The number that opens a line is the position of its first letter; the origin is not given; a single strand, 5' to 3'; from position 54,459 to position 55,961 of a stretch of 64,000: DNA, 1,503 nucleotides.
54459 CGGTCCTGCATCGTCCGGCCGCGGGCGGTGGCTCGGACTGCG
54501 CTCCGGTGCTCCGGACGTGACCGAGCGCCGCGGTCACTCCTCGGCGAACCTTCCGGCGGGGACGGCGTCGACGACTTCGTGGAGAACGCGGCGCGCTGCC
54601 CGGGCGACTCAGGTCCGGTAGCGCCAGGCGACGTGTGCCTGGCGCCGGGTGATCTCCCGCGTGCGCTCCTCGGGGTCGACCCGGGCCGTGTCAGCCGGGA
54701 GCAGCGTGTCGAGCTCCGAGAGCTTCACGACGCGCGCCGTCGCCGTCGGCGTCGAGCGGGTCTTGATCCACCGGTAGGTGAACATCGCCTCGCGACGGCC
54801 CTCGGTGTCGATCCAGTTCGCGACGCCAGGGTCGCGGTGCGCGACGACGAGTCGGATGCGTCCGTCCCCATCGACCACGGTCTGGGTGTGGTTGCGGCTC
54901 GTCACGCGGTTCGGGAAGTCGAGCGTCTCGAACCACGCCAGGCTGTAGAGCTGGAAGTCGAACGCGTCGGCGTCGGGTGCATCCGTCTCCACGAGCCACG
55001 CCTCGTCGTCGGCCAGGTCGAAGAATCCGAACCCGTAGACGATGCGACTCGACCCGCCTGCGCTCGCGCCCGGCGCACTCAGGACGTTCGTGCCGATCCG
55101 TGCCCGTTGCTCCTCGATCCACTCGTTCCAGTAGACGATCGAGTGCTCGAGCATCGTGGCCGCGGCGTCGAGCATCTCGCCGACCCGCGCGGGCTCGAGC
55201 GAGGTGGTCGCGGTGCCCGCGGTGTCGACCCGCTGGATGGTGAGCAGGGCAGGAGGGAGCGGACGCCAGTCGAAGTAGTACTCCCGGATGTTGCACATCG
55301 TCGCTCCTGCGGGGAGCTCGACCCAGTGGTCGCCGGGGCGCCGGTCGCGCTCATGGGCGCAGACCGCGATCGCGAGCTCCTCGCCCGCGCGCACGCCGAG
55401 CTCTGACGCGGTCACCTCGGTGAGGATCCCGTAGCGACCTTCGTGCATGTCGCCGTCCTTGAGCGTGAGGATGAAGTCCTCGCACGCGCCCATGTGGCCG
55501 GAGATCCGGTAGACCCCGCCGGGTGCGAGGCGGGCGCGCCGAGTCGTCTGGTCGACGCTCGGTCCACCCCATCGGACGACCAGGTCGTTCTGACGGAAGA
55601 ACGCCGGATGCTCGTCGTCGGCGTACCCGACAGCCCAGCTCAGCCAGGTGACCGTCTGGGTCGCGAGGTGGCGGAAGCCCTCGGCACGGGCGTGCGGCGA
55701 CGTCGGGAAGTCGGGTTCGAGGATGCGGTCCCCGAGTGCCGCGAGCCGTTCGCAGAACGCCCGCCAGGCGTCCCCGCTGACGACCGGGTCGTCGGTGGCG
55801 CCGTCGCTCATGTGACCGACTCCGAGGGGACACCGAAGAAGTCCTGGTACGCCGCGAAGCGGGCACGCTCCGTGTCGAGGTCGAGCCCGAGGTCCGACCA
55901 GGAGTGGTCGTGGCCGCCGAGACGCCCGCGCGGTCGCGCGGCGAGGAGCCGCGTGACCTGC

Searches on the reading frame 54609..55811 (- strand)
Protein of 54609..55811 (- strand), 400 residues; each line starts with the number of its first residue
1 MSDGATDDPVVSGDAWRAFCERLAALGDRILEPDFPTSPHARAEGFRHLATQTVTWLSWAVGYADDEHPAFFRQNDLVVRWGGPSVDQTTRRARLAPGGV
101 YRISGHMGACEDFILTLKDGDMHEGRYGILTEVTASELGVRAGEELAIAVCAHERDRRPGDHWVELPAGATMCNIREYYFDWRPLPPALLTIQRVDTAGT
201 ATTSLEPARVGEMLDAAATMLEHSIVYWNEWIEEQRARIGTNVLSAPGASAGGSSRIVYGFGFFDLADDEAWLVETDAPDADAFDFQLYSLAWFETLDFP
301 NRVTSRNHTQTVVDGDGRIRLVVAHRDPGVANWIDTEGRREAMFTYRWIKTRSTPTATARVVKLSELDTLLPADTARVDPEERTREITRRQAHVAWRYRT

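Call 5: find_encoding_contigs(protein=window:54609-55811:-, flank=10000, max_places=6)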
Protein window:54609-55811:- (400 aa): no gene with exactly this product is on record in the collection.

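Call 20: find_related_loci(query=window:54609-55811:-, collection=genome_contigs, flank=10000)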
Query window:54609-55811:- (400 aa) in genome_contigs; peptide patterns used: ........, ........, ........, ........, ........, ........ (x = any residue, [..] = any of these).
48 stretches matched a pattern; 2 encode a relative of the query (tblastn E <= 1e-3); 2 distinct loci.
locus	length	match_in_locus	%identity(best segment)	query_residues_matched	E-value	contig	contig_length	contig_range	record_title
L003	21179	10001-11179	90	8-400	0e+0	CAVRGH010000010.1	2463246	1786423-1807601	MAG: uncultured Acidimicrobiia bacterium isolate MFD05442.bin.1.1 genome assembly, contig: contig_4208, whole genome sho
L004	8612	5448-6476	44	6-349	9e-82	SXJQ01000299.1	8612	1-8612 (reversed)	MAG: Actinomycetota bacterium isolate F1-120-MAGs088 F1-120__c818620, whole genome shotgun sequence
